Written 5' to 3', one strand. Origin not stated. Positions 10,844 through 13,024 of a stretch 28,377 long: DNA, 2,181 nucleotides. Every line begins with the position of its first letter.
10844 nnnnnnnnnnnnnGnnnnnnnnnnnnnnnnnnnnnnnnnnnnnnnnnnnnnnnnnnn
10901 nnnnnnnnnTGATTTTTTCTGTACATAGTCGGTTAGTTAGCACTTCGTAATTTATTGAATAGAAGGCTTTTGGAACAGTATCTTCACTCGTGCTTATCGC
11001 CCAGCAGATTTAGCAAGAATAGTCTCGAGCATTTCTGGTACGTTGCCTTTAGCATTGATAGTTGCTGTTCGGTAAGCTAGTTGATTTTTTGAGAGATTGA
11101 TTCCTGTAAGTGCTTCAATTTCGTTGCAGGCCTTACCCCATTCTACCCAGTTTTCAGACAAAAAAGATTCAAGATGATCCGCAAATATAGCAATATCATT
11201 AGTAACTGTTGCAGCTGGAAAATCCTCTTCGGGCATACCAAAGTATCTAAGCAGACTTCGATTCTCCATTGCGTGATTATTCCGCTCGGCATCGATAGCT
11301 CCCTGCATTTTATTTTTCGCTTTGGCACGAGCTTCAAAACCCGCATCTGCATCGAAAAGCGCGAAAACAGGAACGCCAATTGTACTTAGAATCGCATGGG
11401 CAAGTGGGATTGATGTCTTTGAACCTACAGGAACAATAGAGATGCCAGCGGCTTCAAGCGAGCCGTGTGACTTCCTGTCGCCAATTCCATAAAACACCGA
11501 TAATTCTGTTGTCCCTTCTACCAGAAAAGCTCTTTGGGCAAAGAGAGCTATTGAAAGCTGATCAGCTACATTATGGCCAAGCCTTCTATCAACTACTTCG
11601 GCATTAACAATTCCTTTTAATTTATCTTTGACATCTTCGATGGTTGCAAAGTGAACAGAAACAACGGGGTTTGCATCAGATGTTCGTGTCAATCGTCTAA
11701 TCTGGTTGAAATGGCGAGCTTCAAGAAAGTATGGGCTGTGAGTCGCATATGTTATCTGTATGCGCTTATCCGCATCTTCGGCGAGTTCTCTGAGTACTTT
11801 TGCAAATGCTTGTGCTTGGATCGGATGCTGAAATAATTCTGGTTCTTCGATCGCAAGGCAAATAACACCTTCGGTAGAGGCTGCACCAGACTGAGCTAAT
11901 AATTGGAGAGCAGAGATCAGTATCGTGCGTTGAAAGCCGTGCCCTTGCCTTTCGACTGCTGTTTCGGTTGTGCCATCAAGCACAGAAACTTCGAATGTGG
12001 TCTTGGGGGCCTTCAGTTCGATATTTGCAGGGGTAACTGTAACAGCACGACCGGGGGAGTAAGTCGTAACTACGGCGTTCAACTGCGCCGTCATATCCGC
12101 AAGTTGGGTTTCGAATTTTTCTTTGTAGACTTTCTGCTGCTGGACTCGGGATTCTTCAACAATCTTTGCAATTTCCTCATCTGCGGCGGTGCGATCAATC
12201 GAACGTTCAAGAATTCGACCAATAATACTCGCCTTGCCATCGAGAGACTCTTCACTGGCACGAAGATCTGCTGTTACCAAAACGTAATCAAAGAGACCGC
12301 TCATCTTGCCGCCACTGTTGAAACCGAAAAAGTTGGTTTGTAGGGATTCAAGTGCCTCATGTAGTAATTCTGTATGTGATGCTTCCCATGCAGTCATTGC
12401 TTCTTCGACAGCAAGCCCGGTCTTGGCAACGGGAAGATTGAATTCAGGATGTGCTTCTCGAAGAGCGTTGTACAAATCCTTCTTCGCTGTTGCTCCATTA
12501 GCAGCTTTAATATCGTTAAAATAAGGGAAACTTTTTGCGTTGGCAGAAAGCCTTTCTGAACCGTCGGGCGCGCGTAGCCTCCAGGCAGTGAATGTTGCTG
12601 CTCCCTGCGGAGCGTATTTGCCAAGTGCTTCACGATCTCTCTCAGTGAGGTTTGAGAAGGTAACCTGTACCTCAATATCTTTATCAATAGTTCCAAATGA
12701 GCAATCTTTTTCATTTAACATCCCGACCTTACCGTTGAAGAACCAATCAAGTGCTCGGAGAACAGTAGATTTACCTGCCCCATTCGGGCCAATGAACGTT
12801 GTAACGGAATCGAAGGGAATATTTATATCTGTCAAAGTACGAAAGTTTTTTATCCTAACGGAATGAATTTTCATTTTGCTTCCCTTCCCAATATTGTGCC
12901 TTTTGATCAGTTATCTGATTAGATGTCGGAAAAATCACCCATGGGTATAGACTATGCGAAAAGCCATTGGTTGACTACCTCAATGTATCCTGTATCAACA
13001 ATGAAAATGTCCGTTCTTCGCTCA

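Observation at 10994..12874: Stand-alone OLD-family (ABC ATPase plus Toprim) nuclease: class 1 OLD or fused PARIS-like AriAB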

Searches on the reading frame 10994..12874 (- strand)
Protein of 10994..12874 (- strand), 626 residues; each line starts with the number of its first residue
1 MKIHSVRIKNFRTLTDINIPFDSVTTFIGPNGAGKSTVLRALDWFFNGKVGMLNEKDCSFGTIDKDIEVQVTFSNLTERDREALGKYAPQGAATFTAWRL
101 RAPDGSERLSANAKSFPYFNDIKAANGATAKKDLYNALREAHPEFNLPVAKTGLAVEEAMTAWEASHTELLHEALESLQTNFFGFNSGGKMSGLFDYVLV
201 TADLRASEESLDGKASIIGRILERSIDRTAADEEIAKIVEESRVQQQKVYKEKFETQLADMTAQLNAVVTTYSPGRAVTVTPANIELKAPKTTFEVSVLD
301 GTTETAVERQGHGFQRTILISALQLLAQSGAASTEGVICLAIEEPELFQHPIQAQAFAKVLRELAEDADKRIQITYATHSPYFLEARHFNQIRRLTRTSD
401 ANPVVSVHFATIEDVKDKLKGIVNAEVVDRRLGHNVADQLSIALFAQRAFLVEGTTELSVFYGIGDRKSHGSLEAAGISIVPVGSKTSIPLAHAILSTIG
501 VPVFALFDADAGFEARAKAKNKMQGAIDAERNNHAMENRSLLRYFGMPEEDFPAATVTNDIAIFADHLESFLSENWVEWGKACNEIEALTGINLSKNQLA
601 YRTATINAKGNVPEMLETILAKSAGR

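Call 3: search_protein_families(library=pfam, proteins=[window:10994-12874:-], max_evalue=1)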
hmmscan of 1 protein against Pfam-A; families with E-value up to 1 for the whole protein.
window:10994-12874:- (626 aa): 14 families
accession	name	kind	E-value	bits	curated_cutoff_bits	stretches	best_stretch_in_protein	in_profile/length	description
PF13175.12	AAA_15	-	7.1e-43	148.1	32.1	1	1-383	1-373/374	AAA ATPase domain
PF13304.12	AAA_21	-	1.4e-16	61.9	27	1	24-385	1-304/304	AAA domain, putative AbiEii toxin, Type IV TA system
PF20469.4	OLD-like_TOPRIM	-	2.6e-15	57.1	23.2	1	444-510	1-67/67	Overcoming lysogenization defect protein-like, TOPRIM domain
PF13476.12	AAA_23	-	1.3e-10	42.7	27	1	5-70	1-66/201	AAA domain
PF11398.14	DUF2813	-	1.9e-09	37.8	21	2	1-49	1-49/372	Protein of unknown function (DUF2813)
PF02463.25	SMC_N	-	4.1e-07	30.1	40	1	3-47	2-49/220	RecF/RecN/SMC N terminal domain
PF00005.33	ABC_tran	-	9e-05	23.5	25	1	18-57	7-48/137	ABC transporter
PF13514.12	AAA_27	-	0.0001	22.4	22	1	1-46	1-50/206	AAA domain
PF13555.12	AAA_29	-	0.00022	21.3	27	1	5-42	3-42/61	P-loop containing region of AAA domain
PF03193.22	RsgA_GTPase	-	0.042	14.1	30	1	22-51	106-135/174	RsgA GTPase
PF13401.12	AAA_22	-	0.05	14.4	27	0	24-42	7-25/130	AAA domain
PF05272.17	VapE-like_dom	-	0.14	12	25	1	21-57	50-88/217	Virulence-associated protein E-like domain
PF13191.12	AAA_16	-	0.79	10.6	32.6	0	28-53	30-56/167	AAA ATPase domain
PF13671.12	AAA_33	-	0.84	10.4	27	0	25-42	2-19/143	AAA domain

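Call 4: search_protein_families(library=padloc, proteins=[window:10994-12874:-], max_evalue=0.01)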
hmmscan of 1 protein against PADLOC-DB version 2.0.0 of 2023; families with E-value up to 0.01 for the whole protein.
window:10994-12874:- (626 aa): 135 families (the best 25 are shown)
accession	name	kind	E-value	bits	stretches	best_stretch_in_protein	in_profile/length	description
PDLC02358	Old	-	1.3e-55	187.3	2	212-528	157-466/578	Old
PDLC02979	AriA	-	5.1e-45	152.8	1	1-384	1-373/373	-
PDLC00067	GajA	-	3.7e-27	93.1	2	205-532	171-482/604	AAA ATPase domain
PDLC00096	GajA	-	8.4e-26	88.8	2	212-516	160-461/630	AAA ATPase domain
PDLC00065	GajA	-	1.5e-25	88.1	2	322-552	317-547/670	AAA ATPase domain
PDLC00085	GajA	-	1.8e-25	87.8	2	355-520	301-449/580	AAA ATPase domain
PDLC00086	GajA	-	6.1e-25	86.1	2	253-534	224-485/600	AAA ATPase domain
PDLC00093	GajA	-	2.2e-22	77.6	2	227-544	263-585/736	AAA ATPase domain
PDLC00071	GajA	-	5e-22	76.4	2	302-523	241-449/588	AAA ATPase domain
PDLC00062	GajA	-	1.4e-21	74.6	2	193-408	155-368/639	AAA ATPase domain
PDLC00077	GajA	-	4.5e-21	73.1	2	210-525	207-513/616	AAA ATPase domain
PDLC00070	GajA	-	7.5e-21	72.4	2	203-538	158-479/596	AAA ATPase domain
PDLC00094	GajA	-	1e-20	71.7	2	277-531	239-476/569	AAA ATPase domain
PDLC04168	GajA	-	2.1e-20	70.9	2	217-539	173-461/570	-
PDLC00095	GajA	-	7.1e-20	69.1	2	333-542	391-596/752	AAA ATPase domain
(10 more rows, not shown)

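Call 5: search_protein_families(library=ncbifam, proteins=[window:10994-12874:-], max_evalue=0.01)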
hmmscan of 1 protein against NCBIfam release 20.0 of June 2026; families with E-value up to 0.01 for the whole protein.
window:10994-12874:- (626 aa): 35 families (the best 25 are shown)
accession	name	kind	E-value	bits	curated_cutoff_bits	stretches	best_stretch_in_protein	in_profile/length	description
NF038234.1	retron_eff_Eco8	equivalog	7.4e-17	61.2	250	2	340-576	276-505/679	retron Eco8 family effector endonuclease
NF041760.1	PtuA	equivalog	6.5e-11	41.8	500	1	2-43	51-93/524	retron Ec78 anti-phage system effector ATPase PtuA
NF047739.1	antiphage_MADS3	equivalog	2e-09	37.1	420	1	3-42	2-41/427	methylation-associated defense system AAA family ATPase MAD3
TIGR00611.2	recf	equivalog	1.3e-07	31.2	172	1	3-75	1-74/339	DNA replication/repair protein RecF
NF003034.1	PRK03918.1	equivalog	1.5e-05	23.2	700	1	1-42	1-43/878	DNA double-strand break repair ATPase Rad50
NF008409.0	PRK11231.1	equivalog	2.6e-05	23.7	375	1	16-60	22-66/255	Fe(3+) dicitrate ABC transporter ATP-binding protein FecE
TIGR00972.1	3a0107s01c2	equivalog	3e-05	23.5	343.2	1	9-44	12-49/248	phosphate ABC transporter ATP-binding protein PstB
NF010068.0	PRK13548.1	equivalog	3e-05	23.3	261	1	7-43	14-52/261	heme ABC transporter ATP-binding protein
NF040873.1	AztA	equivalog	3.9e-05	23.3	220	1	16-92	12-88/191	zinc ABC transporter ATP-binding protein AztA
TIGR03873.1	F420-0_ABC_ATP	hypoth_equivalog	5e-05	22.7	372.4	1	15-53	20-58/256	putative F420-0 ABC transporter ATP-binding protein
NF007082.0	PRK09536.1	equivalog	0.00011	21.5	537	1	23-53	30-60/402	corrinoid ABC transporter ATPase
NF002572.0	PRK02224.1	equivalog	0.00012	20.5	1087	1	1-42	1-43/888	DNA double-strand break repair ATPase Rad50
NF002244.0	PRK01156.1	equivalog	0.00026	19.2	847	1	1-43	1-44/895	DNA double-strand break repair ATPase Rad50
TIGR01188.1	drrA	subfamily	0.00095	18.5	312.45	1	16-42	13-39/302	daunorubicin resistance ABC transporter, ATP-binding protein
TIGR02168.1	SMC_prok_B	equivalog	0.001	16.9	567.35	1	9-44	11-45/1181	chromosome segregation protein SMC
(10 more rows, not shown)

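Call 10: search_dna_similar(query=window:10994-12874:-, collection=phages, mode=protein, max_rows=40, max_evalue=0.001)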
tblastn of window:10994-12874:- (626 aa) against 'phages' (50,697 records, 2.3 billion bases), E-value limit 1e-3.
Records with a match: 12; places in all: 12; records where one place covers at least 80% of the query: 3.
Best place of each record, by identity: 60-80% 2; <60% 10.
By first word of the organism name: Bacteriophage 4; Burkholderia 2; Rhizobium 2; Brochothrix 2; Vibrio 1; Salmonella 1.
By host as written in the record: Burkholderia cenocepacia strain C6433 2; - 2; Escherichia coli 2; Brochothrix thermosphacta 2; Vibrio parahaemolyticus MAVP-71 1; Rhizobium phaseoli Y3_1 1; Rhizobium phaseoli Y3_56 1; Salmonella enterica subsp. enterica serovar Kentucky 1.
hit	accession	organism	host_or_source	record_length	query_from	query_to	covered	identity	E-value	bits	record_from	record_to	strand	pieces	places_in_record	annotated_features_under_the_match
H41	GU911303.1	Burkholderia phage KS5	Burkholderia cenocepacia strain C6433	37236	1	625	100%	69.4%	0e+0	872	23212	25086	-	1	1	28: gp28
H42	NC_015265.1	Burkholderia phage KS5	Burkholderia cenocepacia strain C6433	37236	1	625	100%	69.4%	0e+0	872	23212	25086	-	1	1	28: ATP-dependent endonuclease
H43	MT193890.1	Vibrio phage vB_Vipa71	Vibrio parahaemolyticus MAVP-71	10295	1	549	88%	22.0%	3e-15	86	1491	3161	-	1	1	ATP-dependent endonuclease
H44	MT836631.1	Bacteriophage sp.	human fecal samples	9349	1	620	63%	27.4%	2e-18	149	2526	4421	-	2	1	record has no annotation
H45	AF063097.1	Bacteriophage P2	Escherichia coli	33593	307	510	33%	26.6%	3e-7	60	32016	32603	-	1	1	old: Old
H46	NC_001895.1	Bacteriophage P2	Escherichia coli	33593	307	510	33%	26.6%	3e-7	60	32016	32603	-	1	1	old: AAA family ATPase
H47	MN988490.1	Rhizobium phage RHph_Y3_1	Rhizobium phaseoli Y3_1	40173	1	103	16%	35.4%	8e-6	56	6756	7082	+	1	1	putative ATP-dependent endonuclease protein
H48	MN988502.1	Rhizobium phage RHph_Y3_56_1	Rhizobium phaseoli Y3_56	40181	1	103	16%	35.4%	8e-6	56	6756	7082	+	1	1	putative ATP-dependent endonuclease protein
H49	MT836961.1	Bacteriophage sp.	human fecal samples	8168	1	79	13%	43.5%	3e-8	63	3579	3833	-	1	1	record has no annotation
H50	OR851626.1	Salmonella phage S.Kent 1-2-1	Salmonella enterica subsp. enterica ...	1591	1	109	17%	29.5%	8e-4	48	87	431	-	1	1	record has no annotation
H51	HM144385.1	Brochothrix phage NF5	Brochothrix thermosphacta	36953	1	49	8%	40.8%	1e-3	49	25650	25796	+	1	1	gp34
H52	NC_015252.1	Brochothrix phage NF5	Brochothrix thermosphacta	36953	1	49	8%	40.8%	1e-3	49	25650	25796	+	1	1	SbcC-like subunit of palindrome specific endonuclease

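Call 11: search_solved_structures(query=window:10994-12874:-, max_evalue=0.01, show_alignments=3)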
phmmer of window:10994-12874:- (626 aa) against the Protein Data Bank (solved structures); distinct sequences matched with E-value up to 0.01: 10.
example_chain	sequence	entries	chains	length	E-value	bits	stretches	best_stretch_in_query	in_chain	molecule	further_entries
6p74_A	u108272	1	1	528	7.2e-25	90.9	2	308-521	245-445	Putative ATP-dependent endonuclease of the OLD family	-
8ee4_A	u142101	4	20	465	2.7e-07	32.9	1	1-67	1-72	PtuA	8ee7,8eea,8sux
8wy4_A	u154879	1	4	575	3.4e-07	32.6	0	1-74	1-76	Endonuclease GajA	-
8jq9_B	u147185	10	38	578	3.4e-07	32.5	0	1-74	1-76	Endonuclease GajA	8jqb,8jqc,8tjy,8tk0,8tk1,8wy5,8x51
8j4t_A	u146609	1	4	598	3.8e-07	32.4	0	1-74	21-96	Endonuclease GajA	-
8sm3_A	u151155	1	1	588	8.5e-07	31.2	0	2-74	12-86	Endonuclease GajA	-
8u7i_A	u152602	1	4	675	1.4e-06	30.6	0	2-74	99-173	Endonuclease GajA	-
23or_B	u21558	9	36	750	8.1e-06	28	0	340-465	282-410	Retron Eco8 OLD nuclease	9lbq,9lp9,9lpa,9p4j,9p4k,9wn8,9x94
22bu_B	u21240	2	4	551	0.0026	19.7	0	172-404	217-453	AAA family ATPase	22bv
22et_E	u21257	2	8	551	0.006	18.5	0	172-404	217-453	PtuA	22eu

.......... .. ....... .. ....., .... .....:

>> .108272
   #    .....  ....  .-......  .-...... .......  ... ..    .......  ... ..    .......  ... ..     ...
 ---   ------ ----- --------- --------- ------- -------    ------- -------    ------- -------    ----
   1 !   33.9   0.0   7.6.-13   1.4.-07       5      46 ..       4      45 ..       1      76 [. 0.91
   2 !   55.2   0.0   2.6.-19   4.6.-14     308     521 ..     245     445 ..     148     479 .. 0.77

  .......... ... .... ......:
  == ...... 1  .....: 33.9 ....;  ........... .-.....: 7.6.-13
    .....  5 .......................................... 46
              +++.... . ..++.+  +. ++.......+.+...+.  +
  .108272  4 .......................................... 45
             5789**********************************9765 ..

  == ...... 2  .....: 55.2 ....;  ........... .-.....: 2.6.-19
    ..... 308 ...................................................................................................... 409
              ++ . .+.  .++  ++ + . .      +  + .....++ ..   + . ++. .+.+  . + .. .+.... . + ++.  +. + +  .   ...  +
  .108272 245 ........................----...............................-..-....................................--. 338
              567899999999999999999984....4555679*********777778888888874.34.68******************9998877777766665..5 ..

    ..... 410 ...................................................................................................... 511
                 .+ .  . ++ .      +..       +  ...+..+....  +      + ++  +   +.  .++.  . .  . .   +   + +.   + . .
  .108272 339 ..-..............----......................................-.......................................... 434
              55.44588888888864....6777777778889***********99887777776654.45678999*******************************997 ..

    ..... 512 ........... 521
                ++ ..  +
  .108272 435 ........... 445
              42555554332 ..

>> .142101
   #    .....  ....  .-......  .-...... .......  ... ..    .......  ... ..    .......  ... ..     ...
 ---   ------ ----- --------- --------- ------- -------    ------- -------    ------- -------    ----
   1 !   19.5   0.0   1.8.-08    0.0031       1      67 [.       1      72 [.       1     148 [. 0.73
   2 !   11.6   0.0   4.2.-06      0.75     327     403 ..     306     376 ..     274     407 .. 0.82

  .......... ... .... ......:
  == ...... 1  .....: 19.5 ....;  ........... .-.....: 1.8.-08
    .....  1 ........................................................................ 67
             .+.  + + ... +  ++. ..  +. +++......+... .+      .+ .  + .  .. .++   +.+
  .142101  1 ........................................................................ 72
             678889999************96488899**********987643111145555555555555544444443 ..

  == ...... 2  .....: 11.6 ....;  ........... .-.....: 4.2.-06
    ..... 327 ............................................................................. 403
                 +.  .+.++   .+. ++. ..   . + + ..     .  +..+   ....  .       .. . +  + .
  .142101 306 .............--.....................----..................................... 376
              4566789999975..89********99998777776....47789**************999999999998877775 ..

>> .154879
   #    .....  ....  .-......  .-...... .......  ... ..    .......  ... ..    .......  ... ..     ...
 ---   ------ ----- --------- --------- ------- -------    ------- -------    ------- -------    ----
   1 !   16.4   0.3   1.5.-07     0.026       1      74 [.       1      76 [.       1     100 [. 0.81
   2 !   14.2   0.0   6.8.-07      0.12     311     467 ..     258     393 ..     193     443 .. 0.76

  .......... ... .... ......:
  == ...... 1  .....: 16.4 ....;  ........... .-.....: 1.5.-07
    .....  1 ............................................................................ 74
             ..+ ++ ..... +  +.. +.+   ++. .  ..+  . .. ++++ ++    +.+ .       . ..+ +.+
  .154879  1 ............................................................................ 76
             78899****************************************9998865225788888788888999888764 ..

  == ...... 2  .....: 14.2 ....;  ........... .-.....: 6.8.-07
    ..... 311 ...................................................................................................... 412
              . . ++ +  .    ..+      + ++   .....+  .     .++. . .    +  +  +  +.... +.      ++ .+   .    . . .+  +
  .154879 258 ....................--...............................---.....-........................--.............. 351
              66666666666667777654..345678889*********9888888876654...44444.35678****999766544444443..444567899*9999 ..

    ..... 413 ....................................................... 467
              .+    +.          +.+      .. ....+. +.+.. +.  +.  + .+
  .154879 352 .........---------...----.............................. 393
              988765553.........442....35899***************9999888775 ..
